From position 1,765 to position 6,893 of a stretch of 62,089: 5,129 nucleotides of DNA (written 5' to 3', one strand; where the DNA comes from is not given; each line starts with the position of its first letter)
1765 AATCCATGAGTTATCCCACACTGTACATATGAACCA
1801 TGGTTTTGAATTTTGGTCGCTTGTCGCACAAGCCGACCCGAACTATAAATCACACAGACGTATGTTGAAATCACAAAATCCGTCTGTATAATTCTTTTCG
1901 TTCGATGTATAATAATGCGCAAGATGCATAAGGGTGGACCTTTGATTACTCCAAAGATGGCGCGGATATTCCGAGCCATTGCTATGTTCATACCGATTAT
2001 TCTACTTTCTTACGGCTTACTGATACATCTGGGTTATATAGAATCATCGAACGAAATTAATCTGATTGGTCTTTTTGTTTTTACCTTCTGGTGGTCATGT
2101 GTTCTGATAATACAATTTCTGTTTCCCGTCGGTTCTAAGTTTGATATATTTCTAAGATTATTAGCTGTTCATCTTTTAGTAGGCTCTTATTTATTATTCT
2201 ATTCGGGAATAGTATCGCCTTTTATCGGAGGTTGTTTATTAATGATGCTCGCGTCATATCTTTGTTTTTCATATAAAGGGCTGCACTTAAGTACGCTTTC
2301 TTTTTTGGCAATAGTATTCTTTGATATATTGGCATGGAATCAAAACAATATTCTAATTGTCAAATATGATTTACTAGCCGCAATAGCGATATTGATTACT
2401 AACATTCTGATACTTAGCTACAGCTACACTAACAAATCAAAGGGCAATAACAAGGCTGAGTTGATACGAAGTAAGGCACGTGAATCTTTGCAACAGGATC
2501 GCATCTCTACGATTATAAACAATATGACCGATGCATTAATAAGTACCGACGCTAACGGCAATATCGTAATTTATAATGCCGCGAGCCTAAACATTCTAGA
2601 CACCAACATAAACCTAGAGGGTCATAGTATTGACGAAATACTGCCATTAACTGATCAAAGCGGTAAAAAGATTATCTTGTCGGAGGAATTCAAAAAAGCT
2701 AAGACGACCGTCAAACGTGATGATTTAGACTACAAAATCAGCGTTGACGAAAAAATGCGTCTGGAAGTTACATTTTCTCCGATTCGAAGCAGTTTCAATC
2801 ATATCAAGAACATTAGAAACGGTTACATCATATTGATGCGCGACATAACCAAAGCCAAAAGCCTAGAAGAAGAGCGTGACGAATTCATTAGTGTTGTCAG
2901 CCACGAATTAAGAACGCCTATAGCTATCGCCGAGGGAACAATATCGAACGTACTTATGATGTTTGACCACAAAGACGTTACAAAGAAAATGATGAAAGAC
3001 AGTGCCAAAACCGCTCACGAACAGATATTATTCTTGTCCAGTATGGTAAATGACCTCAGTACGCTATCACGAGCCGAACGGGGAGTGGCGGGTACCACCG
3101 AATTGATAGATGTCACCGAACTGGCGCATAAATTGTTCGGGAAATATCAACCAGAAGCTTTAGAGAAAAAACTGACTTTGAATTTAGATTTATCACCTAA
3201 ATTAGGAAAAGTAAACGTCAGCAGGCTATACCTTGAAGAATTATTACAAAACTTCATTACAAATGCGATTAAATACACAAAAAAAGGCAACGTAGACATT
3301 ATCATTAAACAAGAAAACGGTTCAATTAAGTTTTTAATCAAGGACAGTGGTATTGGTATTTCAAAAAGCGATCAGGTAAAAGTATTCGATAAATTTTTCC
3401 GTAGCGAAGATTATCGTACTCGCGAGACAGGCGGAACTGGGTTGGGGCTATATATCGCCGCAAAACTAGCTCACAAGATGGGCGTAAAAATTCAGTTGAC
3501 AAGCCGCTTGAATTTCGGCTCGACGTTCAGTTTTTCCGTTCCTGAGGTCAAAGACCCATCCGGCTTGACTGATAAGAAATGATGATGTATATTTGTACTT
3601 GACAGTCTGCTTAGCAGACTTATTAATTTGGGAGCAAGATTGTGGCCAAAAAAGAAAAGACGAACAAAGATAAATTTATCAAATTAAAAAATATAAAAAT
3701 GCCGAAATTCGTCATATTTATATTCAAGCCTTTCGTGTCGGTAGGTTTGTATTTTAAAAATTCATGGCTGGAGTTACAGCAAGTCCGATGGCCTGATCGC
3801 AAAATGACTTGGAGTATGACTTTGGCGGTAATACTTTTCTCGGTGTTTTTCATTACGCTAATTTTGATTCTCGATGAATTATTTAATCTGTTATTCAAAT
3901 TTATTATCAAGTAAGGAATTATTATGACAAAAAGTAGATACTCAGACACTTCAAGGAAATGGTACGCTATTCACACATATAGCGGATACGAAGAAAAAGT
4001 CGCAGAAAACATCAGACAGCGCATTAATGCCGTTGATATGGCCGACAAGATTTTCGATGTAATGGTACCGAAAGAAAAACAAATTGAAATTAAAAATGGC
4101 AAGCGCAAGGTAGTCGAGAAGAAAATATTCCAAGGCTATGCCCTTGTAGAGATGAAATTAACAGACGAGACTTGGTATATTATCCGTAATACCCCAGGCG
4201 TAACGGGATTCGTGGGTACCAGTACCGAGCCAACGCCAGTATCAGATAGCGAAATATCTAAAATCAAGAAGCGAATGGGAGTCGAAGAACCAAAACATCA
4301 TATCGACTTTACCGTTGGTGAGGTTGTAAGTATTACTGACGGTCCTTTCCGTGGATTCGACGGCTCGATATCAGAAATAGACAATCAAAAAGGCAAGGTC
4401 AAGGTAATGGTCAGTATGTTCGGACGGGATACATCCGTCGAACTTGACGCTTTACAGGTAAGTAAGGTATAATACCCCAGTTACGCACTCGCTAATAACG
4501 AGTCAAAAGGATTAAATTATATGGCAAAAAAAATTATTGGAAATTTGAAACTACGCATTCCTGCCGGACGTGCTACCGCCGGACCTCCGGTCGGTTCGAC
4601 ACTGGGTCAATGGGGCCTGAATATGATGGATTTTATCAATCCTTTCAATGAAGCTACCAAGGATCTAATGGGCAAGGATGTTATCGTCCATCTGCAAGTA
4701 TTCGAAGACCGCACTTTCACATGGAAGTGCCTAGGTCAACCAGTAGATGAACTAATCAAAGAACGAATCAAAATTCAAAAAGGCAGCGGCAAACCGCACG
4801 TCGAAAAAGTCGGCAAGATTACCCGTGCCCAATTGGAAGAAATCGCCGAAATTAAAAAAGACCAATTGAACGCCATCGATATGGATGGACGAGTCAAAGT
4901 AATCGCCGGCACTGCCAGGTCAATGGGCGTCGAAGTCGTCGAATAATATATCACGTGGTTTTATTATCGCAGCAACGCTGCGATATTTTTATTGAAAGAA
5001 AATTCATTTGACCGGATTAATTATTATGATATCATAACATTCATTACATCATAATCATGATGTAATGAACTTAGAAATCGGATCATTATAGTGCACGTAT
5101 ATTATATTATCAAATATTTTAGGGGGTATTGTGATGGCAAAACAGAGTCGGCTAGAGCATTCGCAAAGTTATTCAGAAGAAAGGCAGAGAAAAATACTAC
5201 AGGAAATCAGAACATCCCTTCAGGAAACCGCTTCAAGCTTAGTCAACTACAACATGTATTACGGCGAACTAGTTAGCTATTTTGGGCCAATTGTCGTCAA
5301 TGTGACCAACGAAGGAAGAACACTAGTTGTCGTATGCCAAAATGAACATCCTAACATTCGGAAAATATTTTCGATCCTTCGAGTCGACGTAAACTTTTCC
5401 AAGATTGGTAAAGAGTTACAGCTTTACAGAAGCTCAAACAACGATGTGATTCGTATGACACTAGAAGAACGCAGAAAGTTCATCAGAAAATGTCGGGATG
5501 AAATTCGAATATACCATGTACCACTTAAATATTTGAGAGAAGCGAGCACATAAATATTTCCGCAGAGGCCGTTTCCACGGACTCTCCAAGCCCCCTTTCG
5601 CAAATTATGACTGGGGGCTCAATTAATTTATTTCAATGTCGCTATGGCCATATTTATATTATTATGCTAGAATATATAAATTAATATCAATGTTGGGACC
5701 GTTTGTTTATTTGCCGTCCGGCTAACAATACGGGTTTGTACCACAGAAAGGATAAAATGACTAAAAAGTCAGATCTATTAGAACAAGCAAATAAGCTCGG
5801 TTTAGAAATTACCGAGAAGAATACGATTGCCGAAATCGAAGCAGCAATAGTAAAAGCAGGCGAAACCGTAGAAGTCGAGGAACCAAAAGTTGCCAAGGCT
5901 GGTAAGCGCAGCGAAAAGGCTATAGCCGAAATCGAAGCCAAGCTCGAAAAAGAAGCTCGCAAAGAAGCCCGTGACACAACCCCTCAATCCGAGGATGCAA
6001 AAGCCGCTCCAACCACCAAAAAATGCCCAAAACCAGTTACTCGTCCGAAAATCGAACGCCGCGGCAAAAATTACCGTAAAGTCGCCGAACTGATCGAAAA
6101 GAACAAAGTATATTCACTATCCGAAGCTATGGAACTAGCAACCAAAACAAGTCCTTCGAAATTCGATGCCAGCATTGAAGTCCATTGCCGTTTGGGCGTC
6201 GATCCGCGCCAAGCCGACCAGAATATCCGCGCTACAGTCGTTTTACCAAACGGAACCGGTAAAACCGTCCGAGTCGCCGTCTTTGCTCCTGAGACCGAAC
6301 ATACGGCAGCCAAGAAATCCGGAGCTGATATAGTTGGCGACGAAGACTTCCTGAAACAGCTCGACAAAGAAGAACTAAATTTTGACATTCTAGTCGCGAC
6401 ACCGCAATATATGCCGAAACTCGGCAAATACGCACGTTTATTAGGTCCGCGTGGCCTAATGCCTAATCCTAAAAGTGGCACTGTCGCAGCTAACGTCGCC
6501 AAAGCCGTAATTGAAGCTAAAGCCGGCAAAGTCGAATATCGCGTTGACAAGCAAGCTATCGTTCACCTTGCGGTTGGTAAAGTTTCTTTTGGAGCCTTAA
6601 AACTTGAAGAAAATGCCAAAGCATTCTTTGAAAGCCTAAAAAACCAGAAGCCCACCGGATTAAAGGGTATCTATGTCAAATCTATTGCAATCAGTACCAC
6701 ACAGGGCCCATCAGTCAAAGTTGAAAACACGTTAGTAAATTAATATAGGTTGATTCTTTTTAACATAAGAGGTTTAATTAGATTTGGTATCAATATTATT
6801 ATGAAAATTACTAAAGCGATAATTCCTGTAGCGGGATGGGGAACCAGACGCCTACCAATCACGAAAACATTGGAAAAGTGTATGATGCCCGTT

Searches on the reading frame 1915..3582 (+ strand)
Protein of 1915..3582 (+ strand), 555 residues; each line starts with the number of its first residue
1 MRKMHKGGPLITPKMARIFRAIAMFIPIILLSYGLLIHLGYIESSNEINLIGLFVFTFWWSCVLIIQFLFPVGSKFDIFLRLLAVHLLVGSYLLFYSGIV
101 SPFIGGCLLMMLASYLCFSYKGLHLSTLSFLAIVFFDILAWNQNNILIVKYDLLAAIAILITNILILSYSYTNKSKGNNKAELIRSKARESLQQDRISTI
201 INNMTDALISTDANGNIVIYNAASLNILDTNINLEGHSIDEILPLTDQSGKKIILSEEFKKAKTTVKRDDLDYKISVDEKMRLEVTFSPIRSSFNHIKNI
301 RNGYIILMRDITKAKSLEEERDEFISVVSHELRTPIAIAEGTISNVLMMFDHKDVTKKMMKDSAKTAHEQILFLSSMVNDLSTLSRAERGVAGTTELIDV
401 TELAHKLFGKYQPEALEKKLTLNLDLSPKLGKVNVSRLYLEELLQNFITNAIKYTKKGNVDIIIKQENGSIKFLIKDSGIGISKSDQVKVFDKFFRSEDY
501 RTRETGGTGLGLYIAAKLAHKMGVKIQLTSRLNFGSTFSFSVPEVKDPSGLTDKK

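Call 50: search_protein_families(library=pfam, proteins=[window:1915-3582:+], max_evalue=0.00001)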
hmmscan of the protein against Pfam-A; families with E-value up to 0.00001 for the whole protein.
window:1915-3582:+ (555 aa): 3 families
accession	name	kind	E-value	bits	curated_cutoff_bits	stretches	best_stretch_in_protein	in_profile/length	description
PF02518.31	HATPase_c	-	5.1e-25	88.5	26.4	1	439-544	5-109/111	Histidine kinase-, DNA gyrase B-, and HSP90-like ATPase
PF00512.31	HisKA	-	1.2e-09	38.5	26.9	1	321-390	2-66/66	His Kinase A (phospho-acceptor) domain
PF13426.13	PAS_9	-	3.4e-07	30.9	27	1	206-313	2-103/103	PAS domain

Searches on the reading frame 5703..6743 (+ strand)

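Call 83: search_protein_families(library=pfam, proteins=[window:5703-6743:+], max_evalue=0.0001)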
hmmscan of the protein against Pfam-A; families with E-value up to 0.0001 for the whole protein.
window:5703-6743:+ (346 aa): 1 family
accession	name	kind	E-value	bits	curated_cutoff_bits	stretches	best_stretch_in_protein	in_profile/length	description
PF00687.26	Ribosomal_L1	-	1.7e-58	197.9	32.2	1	148-336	3-198/198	Ribosomal protein L1p/L10e family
